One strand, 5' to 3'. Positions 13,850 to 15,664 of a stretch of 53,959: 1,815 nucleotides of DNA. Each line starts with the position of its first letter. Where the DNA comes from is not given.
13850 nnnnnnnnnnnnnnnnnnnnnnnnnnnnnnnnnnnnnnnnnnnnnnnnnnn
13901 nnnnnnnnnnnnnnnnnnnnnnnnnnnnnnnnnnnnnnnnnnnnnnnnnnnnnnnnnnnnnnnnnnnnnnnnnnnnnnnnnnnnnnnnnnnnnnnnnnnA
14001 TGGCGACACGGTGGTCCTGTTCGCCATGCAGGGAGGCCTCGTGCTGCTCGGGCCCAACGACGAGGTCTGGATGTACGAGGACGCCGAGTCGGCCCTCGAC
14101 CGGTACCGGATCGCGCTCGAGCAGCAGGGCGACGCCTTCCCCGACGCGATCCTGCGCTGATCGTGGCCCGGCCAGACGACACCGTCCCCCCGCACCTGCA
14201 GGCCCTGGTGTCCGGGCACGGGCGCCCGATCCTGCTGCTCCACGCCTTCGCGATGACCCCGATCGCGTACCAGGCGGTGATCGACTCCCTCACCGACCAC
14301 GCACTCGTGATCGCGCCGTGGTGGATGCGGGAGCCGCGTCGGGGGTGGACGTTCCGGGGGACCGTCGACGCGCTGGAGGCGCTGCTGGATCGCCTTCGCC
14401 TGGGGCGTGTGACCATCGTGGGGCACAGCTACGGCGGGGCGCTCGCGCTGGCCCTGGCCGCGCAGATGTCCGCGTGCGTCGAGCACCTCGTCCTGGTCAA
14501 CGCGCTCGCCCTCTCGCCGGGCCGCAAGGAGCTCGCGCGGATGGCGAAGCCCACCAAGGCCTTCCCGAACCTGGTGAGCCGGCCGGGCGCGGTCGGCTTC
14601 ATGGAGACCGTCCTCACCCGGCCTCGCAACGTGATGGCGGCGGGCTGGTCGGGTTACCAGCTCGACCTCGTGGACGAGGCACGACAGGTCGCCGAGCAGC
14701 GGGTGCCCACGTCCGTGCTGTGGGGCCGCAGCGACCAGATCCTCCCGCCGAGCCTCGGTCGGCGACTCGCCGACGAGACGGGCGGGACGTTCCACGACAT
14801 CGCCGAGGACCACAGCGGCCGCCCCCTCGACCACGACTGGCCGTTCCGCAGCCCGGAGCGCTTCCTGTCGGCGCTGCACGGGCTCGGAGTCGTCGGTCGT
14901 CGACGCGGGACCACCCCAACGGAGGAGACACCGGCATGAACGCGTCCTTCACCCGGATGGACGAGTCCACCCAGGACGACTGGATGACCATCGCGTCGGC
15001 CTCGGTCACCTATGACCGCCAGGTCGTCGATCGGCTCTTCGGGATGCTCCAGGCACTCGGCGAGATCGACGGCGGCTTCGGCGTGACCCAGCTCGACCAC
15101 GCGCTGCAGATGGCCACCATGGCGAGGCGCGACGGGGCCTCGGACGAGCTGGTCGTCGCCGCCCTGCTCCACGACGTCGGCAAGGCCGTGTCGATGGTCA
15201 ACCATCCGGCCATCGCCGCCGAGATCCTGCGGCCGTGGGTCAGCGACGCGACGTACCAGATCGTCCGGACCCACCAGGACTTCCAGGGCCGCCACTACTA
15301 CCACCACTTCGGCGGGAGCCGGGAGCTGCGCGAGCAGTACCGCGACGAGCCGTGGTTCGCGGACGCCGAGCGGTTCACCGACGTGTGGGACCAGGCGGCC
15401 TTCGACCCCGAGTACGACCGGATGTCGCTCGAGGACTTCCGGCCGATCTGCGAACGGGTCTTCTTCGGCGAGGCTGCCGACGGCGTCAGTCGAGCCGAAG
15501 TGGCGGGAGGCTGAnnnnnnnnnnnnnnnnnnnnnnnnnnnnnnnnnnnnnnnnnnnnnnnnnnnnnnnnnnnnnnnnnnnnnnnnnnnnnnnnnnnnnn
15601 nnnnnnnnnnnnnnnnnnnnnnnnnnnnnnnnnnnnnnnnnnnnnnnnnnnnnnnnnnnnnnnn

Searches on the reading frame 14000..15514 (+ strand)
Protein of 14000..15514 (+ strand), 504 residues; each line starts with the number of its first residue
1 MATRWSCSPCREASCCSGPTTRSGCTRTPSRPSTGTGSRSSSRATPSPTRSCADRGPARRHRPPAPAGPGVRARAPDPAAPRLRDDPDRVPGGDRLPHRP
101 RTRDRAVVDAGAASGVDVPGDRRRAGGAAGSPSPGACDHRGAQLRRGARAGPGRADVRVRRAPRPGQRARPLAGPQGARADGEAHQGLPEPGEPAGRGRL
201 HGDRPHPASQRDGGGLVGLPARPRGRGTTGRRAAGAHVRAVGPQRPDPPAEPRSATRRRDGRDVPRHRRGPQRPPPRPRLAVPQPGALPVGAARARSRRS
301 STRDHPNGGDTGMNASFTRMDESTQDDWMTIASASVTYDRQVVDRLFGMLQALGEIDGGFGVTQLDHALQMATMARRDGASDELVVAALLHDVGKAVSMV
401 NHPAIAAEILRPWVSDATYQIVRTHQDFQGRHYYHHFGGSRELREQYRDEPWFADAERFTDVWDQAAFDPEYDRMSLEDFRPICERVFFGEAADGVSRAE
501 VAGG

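Call 18: search_protein_families(library=pfam, proteins=[window:14000-15514:+])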
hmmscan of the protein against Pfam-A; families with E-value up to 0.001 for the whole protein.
window:14000-15514:+ (504 aa): 2 families
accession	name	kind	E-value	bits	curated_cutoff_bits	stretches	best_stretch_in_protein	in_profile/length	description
PF01966.28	HD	-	4.7e-07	30.5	22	1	366-430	3-90/116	HD domain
PF05153.21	MIOX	-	0.00016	21.8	25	1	353-399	48-95/249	Myo-inositol oxygenase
